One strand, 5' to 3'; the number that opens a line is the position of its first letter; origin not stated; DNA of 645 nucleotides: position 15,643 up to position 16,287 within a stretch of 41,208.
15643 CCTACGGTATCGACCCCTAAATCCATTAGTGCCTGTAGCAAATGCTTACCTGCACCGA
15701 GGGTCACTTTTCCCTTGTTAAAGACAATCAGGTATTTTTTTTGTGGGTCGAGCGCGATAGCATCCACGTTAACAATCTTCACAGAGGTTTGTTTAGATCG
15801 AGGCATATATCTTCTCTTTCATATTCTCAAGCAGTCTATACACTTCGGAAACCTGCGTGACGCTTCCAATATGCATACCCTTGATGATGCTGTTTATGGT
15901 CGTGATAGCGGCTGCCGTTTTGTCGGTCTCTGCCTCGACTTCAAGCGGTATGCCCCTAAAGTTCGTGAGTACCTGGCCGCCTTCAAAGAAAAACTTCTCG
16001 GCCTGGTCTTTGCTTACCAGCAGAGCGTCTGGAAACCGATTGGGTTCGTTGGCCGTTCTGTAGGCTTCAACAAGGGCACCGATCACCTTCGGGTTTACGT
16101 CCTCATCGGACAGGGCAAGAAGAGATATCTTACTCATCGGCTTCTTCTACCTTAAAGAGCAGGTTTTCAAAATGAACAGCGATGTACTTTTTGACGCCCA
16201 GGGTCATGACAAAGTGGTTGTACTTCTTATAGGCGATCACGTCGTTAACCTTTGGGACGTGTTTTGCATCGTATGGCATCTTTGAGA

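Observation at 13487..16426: Six-gene translationally coupled chaperonin cassette: groES - orf114 - orf77 - groEL - orf73 - orf76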

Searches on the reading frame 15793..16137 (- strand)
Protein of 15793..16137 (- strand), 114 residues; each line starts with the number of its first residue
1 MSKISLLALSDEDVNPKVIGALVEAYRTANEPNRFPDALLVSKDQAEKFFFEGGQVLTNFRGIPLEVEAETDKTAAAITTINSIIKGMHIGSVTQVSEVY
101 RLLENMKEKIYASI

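Call 3: search_protein_families(library=pfam, proteins=[window:15793-16137:-], max_evalue=1)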
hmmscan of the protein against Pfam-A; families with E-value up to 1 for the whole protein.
window:15793-16137:- (114 aa): 0 families

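Call 4: search_protein_families(library=phrogs, proteins=[window:15793-16137:-], max_evalue=0.1)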
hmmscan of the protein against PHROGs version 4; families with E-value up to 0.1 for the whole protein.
window:15793-16137:- (114 aa): 0 families

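Call 10: find_related_loci(query=window:15793-16137:-, collection=viral_contigs, flank=6000)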
Query window:15793-16137:- (114 aa) in viral_contigs; peptide patterns used: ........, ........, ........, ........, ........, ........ (x = any residue, [..] = any of these).
15 stretches matched a pattern, but none encodes a relative of the query by tblastn (E <= 1e-3).

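Call 26: find_homologous_proteins(query=window:15793-16137:-, max_evalue=0.001)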
Query window:15793-16137:- (114 aa): 1 proteins with E <= 0.001 among 63 candidates.
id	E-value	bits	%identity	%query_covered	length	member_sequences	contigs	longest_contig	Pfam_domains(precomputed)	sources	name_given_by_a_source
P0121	3.7e-65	234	100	100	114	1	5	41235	-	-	-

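Call 42: predict_structure(alignment_id=A6)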
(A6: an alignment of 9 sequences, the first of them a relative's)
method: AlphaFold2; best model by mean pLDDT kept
length: 114 residues; sequences in the alignment: 9
mean_pLDDT: 78.4   pTM: 0.53
mean pLDDT of the five models: 78.4, 74.6, 73.0, 71.1, 69.9
residues with pLDDT >= 90: 8; 70-90: 80; 50-70: 24; < 50: 2
segments of 3 or more residues with pLDDT < 50: none
pLDDT, mean of each block of 10 residues (from residue 1): 83 86 86 82 88 87 83 62 74 70 71 54
secondary structure, 60 per line:
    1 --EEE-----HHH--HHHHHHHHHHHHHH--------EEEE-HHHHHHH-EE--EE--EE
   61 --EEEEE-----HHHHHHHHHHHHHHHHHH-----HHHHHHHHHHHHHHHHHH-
elements in order: E3-5 H16-29 E38-41 H43-49 E63-67 H73-90 H96-113

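Call 46: fold_search(model_id=the predicted structure, library=pdb)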
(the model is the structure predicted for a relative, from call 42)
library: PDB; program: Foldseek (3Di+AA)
matches with E <= 10: 113; with E <= 0.001: 0
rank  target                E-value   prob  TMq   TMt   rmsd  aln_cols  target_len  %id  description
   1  8b4h_A                7.7e-01  0.14  0.28  0.12  13.0       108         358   16  IstA transposase cleaved donor complex (released 2023-05-03)
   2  9q9k_E                7.7e-01  0.05  0.18  0.07  18.5       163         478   14  Cryo-EM structure of human Mre11-Rad50 (MR) complex bound to DNA and telomeric factor TRF2 fragment (438-542) (released 2025-10-01)
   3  7zpp_A                1.0e+00  0.13  0.27  0.14  12.9        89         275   12  Cryo-EM structure of the MVV CSC intasome at 4.5A resolution (released 2022-05-11)
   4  5m0r_A                1.4e+00  0.10  0.26  0.13  13.1        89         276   12  Cryo-EM reconstruction of the maedi-visna virus (MVV) strand transfer complex (released 2017-01-18)
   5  6w4f_MODEL_1_B        1.5e+00  0.12  0.34  0.24  16.0       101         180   12  NMR-driven structure of KRAS4B-GDP homodimer on a lipid bilayer nanodisc (released 2020-04-29)
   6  6rny_K                1.5e+00  0.11  0.28  0.12  12.3        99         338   15  PFV intasome - nucleosome strand transfer complex (released 2019-09-25)
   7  5m0r_H                1.7e+00  0.11  0.26  0.16  10.4        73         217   14  Cryo-EM reconstruction of the maedi-visna virus (MVV) strand transfer complex (released 2017-01-18)
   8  2qai_A                1.8e+00  0.09  0.23  0.28   8.0        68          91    9  Crystal structure of the V-type ATP synthase subunit F from Pyrococcus furiosus. NESG target PfR7. (released 2007-06-26)
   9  4e7k_A                1.8e+00  0.09  0.28  0.11  12.2        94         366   17  PFV integrase Target Capture Complex (TCC-Mn), freeze-trapped prior to strand transfer, at 3.0 A resolution (released 2012-05-23)
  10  9q9h_E                2.0e+00  0.03  0.18  0.07  16.1       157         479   12  Cryo-EM structure of human Mre11-Rad50 complex bound to DNA (released 2025-10-01)
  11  7u32_C                2.3e+00  0.08  0.27  0.14  12.1        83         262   12  MVV cleaved synaptic complex (CSC) intasome at 3.4 A resolution (released 2022-05-11)
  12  2x78_C                2.3e+00  0.07  0.24  0.16  12.3       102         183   13  Human foamy virus integrase - catalytic core. (released 2010-08-11)
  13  8q4d_A                2.8e+00  0.08  0.30  0.12  13.0       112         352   15  IstA-IstB(E167Q) Strand Transfer Complex (released 2024-07-10)
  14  4pc8                  2.8e+00  0.04  0.21  0.13   9.0        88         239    8  Structure-based protein engineering efforts on the scaffold of a monomeric triosephosphate isomerase yielding a sugar is (released 2015-04-22)
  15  2qai_B                2.8e+00  0.04  0.17  0.20   7.9        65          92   11  Crystal structure of the V-type ATP synthase subunit F from Pyrococcus furiosus. NESG target PfR7. (released 2007-06-26)
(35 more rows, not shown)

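Call 49: search_solved_structures(query=A1, max_evalue=10)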
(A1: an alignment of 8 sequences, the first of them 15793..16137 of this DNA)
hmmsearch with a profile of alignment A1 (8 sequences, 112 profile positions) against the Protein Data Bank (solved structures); distinct sequences matched with E-value up to 10: 4.
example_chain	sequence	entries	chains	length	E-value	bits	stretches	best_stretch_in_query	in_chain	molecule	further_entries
8gja_A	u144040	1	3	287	0.17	15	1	65-104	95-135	RAD51C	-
8gj8_A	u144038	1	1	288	0.18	14.9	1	65-104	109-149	RAD51C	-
1czj_A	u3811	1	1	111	0.42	13.7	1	32-106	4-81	CYTOCHROME C3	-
5cx7_A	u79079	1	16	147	1.6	11.9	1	12-46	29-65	ATP:cob(I)alamin adenosyltransferase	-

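Call 55: fold_search(model_id=the predicted structure, library=viral)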
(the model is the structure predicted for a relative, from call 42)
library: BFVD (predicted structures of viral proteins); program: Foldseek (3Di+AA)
matches with E <= 10: 72; with E <= 0.001: 0
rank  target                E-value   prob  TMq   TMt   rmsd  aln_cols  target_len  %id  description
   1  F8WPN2                2.4e-01  0.60  0.35  0.43   5.6        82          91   18  (no name in the UniProt tables at hand)
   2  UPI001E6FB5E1         1.0e+00  0.20  0.32  0.40   5.5        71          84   21  (no name look-up for this kind of identifier)
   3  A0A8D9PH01            1.0e+00  0.08  0.25  0.09  10.5       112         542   18  L (Fragment) [Cuscuta virus 1]
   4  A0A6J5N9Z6            1.1e+00  0.23  0.36  0.45   8.9        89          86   10  Uncharacterized protein [uncultured Caudovirales phage]
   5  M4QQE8                1.1e+00  0.09  0.24  0.12   8.0        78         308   17  (no name in the UniProt tables at hand)
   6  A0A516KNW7            1.2e+00  0.18  0.32  0.43   5.3        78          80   10  (no name in the UniProt tables at hand)
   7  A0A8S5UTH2            1.2e+00  0.14  0.37  0.15   6.5       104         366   10  Nuclease1/DNA Complex, DNA binding protein-DNA complex [Myoviridae sp. ctYA416]
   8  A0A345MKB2            1.3e+00  0.30  0.38  0.35   5.5        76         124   16  Uncharacterized protein [Bacillus phage BSP38]
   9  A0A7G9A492            1.3e+00  0.08  0.26  0.18  11.4        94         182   13  Uncharacterized protein [Bacteriophage sp.]
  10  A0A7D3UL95            1.5e+00  0.03  0.19  0.05  18.6       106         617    8  (no name in the UniProt tables at hand)
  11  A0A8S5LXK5            1.7e+00  0.08  0.27  0.11   6.2        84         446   12  7-cyano-7-deazaguanine synthase [Myoviridae sp. ctZgq1]
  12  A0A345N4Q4            1.9e+00  0.07  0.23  0.16   9.2        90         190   12  (no name in the UniProt tables at hand)
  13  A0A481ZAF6            2.0e+00  0.04  0.21  0.09  22.1        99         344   12  Putative serine/threonine protein kinase [Pithovirus LCPAC304]
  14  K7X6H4                2.1e+00  0.08  0.27  0.17  13.7        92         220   11  Pol polyprotein (Fragment) [Equine infectious anemia virus]
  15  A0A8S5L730            2.3e+00  0.08  0.26  0.12   6.6        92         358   15  Uncharacterized protein [Siphoviridae sp. ctnFV5]
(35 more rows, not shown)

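Call 60: search_protein_families(library=ncbifam, proteins=[window:15793-16137:-], max_evalue=0.1)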
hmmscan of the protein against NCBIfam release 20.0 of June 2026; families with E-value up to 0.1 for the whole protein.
window:15793-16137:- (114 aa): 1 family
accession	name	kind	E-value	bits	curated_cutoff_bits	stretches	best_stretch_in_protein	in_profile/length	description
NF000460.1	fusD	exception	0.026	14.4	450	1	19-109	17-107/213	FusD family fusidic acid resistance EF-G-binding protein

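Call 62: find_related_loci(query=A1, collection=viral_contigs, flank=4000)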
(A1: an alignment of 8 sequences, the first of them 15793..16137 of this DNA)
Query A1 (114 aa) in viral_contigs; peptide patterns used: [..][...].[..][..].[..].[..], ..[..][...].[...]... (x = any residue, [..] = any of these).
41 stretches matched a pattern, but none encodes a relative of the query by tblastn (E <= 1e-3).

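Call 71: find_related_loci(query=A1, collection=metagenome_contigs, flank=5000)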
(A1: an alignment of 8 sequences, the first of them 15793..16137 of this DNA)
Query A1 (114 aa) in metagenome_contigs; peptide patterns used: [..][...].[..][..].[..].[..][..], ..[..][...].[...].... (x = any residue, [..] = any of these).
39 stretches matched a pattern; 3 encode a relative of the query (tblastn E <= 1e-3); 3 distinct loci.
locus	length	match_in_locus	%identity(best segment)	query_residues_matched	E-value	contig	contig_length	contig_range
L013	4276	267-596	46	1-112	6e-33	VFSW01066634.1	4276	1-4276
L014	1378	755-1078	45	1-110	1e-31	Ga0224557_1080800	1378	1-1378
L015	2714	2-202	45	44-110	3e-19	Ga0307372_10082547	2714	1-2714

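Call 78: search_dna_similar(query=window:15793-16137:-, collection=phages, mode=protein, max_evalue=1, max_rows=15)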
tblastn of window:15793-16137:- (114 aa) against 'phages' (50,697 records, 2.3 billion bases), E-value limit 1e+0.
No match.

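Call 85: find_related_loci(query=A1, collection=genome_contigs, flank=6000)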
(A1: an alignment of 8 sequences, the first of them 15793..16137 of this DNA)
Query A1 (114 aa) in genome_contigs; peptide patterns used: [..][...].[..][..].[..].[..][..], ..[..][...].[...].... (x = any residue, [..] = any of these).
28 stretches matched a pattern, but none encodes a relative of the query by tblastn (E <= 1e-3).
